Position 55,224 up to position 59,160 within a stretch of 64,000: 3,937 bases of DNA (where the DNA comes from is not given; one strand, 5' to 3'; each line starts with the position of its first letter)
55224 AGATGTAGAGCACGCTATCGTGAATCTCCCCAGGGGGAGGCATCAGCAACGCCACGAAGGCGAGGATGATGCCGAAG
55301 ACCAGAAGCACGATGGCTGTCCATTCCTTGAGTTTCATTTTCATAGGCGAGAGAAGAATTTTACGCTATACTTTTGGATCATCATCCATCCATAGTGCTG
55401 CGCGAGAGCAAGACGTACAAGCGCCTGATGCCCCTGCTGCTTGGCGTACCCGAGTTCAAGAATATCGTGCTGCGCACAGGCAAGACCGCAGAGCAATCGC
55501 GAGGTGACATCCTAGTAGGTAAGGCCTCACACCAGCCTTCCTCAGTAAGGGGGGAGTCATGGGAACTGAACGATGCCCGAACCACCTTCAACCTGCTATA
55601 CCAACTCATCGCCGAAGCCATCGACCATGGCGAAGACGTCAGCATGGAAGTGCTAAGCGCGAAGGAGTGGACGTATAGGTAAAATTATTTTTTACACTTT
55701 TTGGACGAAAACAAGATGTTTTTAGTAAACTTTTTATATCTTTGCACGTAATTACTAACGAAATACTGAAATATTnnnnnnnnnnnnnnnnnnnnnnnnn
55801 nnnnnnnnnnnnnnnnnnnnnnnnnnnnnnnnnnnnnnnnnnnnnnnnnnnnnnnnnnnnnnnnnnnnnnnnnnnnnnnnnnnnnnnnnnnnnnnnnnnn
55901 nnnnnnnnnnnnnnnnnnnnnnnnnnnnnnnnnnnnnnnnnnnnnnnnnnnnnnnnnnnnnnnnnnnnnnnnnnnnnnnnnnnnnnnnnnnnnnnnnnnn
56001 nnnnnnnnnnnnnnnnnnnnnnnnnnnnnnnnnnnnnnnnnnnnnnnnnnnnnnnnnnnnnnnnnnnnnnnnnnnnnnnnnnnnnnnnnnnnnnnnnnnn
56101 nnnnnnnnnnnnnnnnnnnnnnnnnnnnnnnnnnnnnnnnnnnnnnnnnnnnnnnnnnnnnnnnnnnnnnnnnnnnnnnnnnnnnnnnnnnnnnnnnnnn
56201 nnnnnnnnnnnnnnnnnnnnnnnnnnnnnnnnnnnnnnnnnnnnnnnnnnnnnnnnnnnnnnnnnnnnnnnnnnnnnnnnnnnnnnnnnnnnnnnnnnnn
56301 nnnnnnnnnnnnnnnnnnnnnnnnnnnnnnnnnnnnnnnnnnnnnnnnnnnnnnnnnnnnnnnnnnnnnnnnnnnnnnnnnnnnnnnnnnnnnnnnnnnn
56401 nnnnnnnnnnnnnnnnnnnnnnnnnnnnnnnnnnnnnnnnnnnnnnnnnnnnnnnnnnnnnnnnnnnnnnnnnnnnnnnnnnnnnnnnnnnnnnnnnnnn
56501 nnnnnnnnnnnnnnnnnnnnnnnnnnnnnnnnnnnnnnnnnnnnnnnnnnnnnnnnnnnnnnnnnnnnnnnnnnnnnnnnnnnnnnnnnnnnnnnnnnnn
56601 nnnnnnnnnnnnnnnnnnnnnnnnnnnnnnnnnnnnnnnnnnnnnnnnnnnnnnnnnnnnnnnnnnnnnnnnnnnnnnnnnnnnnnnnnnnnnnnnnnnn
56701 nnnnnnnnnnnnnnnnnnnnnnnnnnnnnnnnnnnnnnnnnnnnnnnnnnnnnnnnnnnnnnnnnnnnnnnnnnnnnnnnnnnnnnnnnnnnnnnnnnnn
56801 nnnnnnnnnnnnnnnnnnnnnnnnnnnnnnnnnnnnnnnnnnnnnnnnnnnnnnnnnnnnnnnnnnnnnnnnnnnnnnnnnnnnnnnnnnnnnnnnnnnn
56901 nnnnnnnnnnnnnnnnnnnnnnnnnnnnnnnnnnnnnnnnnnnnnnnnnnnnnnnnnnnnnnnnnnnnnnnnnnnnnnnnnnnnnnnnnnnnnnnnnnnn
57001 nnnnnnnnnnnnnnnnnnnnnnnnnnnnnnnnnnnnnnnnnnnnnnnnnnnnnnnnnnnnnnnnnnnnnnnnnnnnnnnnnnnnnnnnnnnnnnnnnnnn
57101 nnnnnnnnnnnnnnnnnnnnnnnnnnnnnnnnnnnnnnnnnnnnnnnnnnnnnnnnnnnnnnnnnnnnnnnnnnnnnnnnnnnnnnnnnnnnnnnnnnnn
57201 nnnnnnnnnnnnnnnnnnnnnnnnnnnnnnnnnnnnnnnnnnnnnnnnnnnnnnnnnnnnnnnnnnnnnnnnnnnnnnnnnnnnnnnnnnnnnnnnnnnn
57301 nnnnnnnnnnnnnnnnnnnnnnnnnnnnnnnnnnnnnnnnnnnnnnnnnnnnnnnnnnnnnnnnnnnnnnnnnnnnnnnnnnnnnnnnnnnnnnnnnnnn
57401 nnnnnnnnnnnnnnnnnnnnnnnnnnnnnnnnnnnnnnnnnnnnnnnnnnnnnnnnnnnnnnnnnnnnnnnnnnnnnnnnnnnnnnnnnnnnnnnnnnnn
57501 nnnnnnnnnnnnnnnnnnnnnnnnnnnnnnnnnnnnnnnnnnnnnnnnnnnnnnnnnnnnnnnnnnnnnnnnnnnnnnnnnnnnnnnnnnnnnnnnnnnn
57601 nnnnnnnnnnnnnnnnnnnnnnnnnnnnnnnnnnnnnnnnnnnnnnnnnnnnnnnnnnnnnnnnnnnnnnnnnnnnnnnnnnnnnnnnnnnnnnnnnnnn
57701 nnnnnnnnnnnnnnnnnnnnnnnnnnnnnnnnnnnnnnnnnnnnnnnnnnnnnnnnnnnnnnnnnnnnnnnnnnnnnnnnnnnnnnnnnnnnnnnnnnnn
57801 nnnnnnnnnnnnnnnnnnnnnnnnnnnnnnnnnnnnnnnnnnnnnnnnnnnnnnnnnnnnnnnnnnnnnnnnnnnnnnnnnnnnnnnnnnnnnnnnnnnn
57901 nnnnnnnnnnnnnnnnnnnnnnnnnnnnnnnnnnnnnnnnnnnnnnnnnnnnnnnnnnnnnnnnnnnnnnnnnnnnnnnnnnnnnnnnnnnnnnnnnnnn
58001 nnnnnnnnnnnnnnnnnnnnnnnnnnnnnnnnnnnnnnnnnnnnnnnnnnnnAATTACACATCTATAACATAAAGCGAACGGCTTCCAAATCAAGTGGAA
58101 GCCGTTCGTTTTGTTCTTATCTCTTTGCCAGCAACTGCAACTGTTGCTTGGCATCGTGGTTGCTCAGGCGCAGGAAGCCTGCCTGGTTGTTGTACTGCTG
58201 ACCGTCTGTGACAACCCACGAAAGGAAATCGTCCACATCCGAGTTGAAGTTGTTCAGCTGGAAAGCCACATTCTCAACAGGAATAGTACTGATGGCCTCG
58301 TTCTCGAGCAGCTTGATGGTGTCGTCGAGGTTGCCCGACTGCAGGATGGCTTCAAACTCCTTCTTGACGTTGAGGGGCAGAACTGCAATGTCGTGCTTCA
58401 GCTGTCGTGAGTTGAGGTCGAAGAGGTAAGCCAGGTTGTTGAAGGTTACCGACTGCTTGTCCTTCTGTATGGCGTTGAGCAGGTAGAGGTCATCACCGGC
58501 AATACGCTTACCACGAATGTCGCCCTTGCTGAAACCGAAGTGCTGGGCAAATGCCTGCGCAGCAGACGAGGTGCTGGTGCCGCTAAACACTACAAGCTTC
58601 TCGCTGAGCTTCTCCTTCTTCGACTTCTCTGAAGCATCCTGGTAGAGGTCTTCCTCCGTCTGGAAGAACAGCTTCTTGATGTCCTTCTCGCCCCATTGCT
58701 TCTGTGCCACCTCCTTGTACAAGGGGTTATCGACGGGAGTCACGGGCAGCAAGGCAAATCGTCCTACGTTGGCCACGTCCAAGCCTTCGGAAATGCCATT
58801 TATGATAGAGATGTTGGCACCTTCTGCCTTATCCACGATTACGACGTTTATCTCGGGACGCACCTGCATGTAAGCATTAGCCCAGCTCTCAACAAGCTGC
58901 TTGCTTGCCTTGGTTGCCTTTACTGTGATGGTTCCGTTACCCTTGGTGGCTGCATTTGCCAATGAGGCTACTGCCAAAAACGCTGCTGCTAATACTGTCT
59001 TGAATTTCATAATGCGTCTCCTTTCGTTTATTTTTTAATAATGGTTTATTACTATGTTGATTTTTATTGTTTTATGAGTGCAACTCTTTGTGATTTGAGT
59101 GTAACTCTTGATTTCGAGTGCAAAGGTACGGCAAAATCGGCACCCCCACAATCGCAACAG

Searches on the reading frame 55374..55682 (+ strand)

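Call 15: search_protein_families(library=pfam, proteins=[window:55374-55682:+])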
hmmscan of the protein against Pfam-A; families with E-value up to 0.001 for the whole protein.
window:55374-55682:+ (102 aa): 1 family
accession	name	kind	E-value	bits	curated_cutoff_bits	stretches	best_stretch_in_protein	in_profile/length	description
PF18925.5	DUF5675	-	1.2e-06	28.8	26.7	1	7-73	45-109/114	Family of unknown function (DUF5675)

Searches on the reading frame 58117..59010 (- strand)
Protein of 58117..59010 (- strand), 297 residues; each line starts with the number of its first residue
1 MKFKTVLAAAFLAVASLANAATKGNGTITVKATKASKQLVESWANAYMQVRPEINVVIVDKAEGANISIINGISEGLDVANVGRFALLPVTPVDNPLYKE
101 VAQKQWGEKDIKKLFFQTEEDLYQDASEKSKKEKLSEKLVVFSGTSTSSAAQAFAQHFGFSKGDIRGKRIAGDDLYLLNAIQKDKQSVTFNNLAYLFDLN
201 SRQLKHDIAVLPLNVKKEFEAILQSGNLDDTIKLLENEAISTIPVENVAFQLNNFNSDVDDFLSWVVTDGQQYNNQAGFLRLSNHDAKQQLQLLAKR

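Call 15: search_protein_families(library=pfam, proteins=[window:58117-59010:-])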
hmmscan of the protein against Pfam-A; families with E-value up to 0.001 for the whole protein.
window:58117-59010:- (297 aa): 0 families

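Call 17: search_protein_families(library=ncbifam, proteins=[window:58117-59010:-], max_evalue=1)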
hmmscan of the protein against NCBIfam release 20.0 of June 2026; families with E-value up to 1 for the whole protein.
window:58117-59010:- (297 aa): 1 family
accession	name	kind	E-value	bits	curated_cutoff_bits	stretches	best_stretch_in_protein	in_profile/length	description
NF002758.0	PRK02812.1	equivalog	0.011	14.9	518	1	127-177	10-60/330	ribose-phosphate pyrophosphokinase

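Call 19: search_solved_structures(query=window:58117-59010:-, max_evalue=10)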
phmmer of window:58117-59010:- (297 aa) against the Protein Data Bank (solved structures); distinct sequences matched with E-value up to 10: 1.
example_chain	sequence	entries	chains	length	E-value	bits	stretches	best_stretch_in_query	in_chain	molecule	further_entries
8oi3_C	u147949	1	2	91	1.1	11.7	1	177-213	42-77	Small ubiquitin-related modifier 2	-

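Call 23: find_homologous_proteins(query=window:58117-59010:-)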
Query window:58117-59010:- (297 aa): 178 proteins with E <= 0.001 among 4211 candidates; the best 120 are listed.
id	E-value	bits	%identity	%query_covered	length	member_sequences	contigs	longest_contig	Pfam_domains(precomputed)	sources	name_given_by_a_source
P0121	2.3e-186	635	100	100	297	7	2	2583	-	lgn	-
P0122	2.2e-165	567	89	100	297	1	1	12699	-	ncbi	-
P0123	1.6e-134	465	73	100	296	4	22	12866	-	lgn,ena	-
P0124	2.0e-130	452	71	100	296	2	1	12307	-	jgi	-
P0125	1.1e-126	440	70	100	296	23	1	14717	-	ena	-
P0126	3.2e-124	432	69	95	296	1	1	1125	-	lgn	-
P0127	9.4e-122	424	67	100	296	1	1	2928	-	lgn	-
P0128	8.9e-117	407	63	100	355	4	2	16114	-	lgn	-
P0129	1.6e-115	403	63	100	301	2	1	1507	-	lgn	-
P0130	8.1e-114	397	66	93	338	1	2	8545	-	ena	-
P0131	8.3e-113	394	61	100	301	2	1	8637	-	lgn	-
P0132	6.5e-111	388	63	93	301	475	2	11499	-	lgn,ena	-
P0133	8.4e-111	388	60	100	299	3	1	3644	-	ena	-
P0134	2.1e-106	373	61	94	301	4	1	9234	-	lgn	-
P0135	1.6e-104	367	57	100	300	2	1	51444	-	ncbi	-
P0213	8.1e-45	171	39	91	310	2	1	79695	PF01547.31,PF12849.13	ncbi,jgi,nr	ncbi:MAG: extracellular solute-binding protein [Dysgonamonadaceae bacterium]|jgi:ABC-type phosphate 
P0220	5.9e-44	168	38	99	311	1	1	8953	PF12849.13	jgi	jgi:ABC-type phosphate transport system substrate-binding protein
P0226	7.2e-43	165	37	88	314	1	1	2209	PF12849.13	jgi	jgi:ABC-type phosphate transport system substrate-binding protein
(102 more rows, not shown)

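Call 50: search_solved_structures(query=A3, max_evalue=1, show_alignments=2)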
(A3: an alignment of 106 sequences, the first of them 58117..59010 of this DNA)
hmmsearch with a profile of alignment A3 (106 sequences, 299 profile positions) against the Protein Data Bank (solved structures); distinct sequences matched with E-value up to 1: 6.
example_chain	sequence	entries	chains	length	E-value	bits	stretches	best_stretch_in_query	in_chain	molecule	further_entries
4h1x_A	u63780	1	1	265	0.0024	20.2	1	21-74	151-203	Phosphate-binding protein pstS 2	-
4pqj_A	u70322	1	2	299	0.087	15.1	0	37-64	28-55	Phosphate binding protein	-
4omb_A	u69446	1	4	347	0.097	15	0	37-64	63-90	Phosphate binding protein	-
4yds_A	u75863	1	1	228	0.31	13.3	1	206-266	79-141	Flagella-related protein H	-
7fib_A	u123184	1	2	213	0.66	12.2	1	63-104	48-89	LysR family transcriptional regulator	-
8j4n_A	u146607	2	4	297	0.74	12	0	63-104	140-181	Bacterial regulatory helix-turn-helix protein, lysR family protein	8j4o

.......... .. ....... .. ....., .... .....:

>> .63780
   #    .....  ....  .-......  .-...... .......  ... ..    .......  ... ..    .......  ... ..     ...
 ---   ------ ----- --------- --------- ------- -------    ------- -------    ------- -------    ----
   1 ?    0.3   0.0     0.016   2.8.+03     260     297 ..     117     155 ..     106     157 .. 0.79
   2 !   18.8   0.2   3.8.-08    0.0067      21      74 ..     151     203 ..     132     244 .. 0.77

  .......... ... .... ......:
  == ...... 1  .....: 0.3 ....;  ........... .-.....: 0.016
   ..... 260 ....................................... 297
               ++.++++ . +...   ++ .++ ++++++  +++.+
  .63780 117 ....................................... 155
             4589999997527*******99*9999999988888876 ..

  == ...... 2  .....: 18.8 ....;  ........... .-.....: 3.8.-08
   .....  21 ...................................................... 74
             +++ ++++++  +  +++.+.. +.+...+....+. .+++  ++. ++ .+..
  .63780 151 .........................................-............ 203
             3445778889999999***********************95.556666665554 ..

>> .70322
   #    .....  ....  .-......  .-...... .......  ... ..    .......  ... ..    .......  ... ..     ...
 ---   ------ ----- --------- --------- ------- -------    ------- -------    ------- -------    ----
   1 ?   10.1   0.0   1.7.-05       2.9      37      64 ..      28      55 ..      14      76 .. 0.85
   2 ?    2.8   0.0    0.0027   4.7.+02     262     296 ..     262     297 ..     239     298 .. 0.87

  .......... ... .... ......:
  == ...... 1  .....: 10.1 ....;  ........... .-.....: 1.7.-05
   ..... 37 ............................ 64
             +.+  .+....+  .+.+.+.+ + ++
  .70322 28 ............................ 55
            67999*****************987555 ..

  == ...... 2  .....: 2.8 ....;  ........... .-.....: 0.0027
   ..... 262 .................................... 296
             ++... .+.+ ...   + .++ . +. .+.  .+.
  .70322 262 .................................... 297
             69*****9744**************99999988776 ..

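Call 64: predict_structure(alignment_id=A3)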
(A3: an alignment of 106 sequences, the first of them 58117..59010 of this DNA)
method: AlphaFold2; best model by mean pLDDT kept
length: 297 residues; sequences in the alignment: 106
mean_pLDDT: 89.6   pTM: 0.85
mean pLDDT of the five models: 89.6, 89.2, 89.0, 88.0, 87.9
residues with pLDDT >= 90: 226; 70-90: 46; 50-70: 5; < 50: 20
segments of 3 or more residues with pLDDT < 50: 1-20
pLDDT, mean of each block of 10 residues (from residue 1): 38 42 90 92 98 96 90 75 97 96 92 88 78 91 91 95 94 93 97 97 97 97 98 98 96 94 98 97 96 92
secondary structure, 60 per line:
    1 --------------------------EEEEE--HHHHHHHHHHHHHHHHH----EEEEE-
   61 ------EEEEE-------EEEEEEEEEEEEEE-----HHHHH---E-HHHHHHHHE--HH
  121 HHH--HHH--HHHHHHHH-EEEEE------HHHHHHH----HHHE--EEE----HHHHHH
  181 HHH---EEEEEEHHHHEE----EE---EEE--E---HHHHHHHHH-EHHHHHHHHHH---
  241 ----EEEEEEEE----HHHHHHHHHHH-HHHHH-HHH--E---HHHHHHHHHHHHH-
elements in order: E27-31 H34-50 E55-59 E67-71 E79-92 H98-102 H108-115 H119-123 H131-138 E140-144 H151-157 E168-170 H175-183 E187-192 H193-196 E208-210 H217-225 H228-237 E245-252 H257-267 H269-273 H284-296

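Call 67: fold_search(model_id=the predicted structure, library=pdb)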
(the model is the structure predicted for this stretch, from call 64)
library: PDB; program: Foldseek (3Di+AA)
matches with E <= 10: 1450; with E <= 0.001: 850
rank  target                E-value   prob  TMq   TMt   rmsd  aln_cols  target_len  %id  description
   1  4pqj_C                4.9e-13  1.00  0.60  0.65   5.2       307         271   13  Crystal structure of a phosphate binding protein (released 2015-03-18)
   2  4pqj_A                4.5e-12  1.00  0.58  0.63   5.5       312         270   13  Crystal structure of a phosphate binding protein (released 2015-03-18)
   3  4jwo                  5.1e-12  1.00  0.48  0.50   7.6       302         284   13  The crystal structure of a possible phosphate binding protein from Planctomyces limnophilus DSM 3776 (released 2013-04-24)
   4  4omb_A                5.5e-12  1.00  0.60  0.60   6.7       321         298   14  Phosphate binding protein (released 2014-12-10)
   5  4q8r                  1.9e-11  1.00  0.57  0.69   5.5       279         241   13  Crystal structure of a Phosphate Binding Protein (PBP-1) from Clostridium perfringens (released 2014-11-05)
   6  4gd5_A                5.1e-11  1.00  0.58  0.70   5.6       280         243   13  X-ray Crystal Structure of a Putative Phosphate ABC Transporter Substrate-Binding Protein with Bound Phosphate from Cl (released 2012-08-15)
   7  1twy_B                1.3e-10  1.00  0.53  0.62   5.7       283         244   11  Crystal structure of an ABC-type phosphate transport receptor from Vibrio cholerae (released 2004-12-21)
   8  1twy_F                3.2e-10  1.00  0.54  0.63   5.6       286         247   11  Crystal structure of an ABC-type phosphate transport receptor from Vibrio cholerae (released 2004-12-21)
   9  1twy_A                9.8e-10  1.00  0.52  0.60   6.0       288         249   12  Crystal structure of an ABC-type phosphate transport receptor from Vibrio cholerae (released 2004-12-21)
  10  7dm1_A                9.8e-10  1.00  0.55  0.50   8.5       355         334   15  crystal structure of the M.tuberculosis phosphate ABC transport receptor PstS-1 in complex with Fab p4-36 (released 2020-12-23)
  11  7xg7_A                2.1e-09  1.00  0.58  0.58   6.5       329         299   11  Crystal structure of PstS protein from cyanophage Syn19 (released 2023-02-08)
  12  1a54                  4.3e-09  1.00  0.49  0.46  10.0       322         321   10  PHOSPHATE-BINDING PROTEIN MUTANT A197C LABELLED WITH A COUMARIN FLUOROPHORE AND BOUND TO DIHYDROGENPHOSPHATE ION (released 1998-10-14)
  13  9l8j_A                4.6e-09  1.00  0.54  0.65   6.0       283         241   12  Crystal structure of a putative phosphate binding protein from Synechocystis sp. PCC 6803 reveals an evolutionary hots (released 2025-12-31)
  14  1pc3_MODEL_1_A        4.9e-09  1.00  0.58  0.52   8.3       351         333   14  Crystal structure of the extracellular phosphate ABC transport receptor (PstS-1) and immunodominant antigen of (released 2004-05-18)
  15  1twy_E                5.2e-09  1.00  0.51  0.59   6.1       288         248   11  Crystal structure of an ABC-type phosphate transport receptor from Vibrio cholerae (released 2004-12-21)
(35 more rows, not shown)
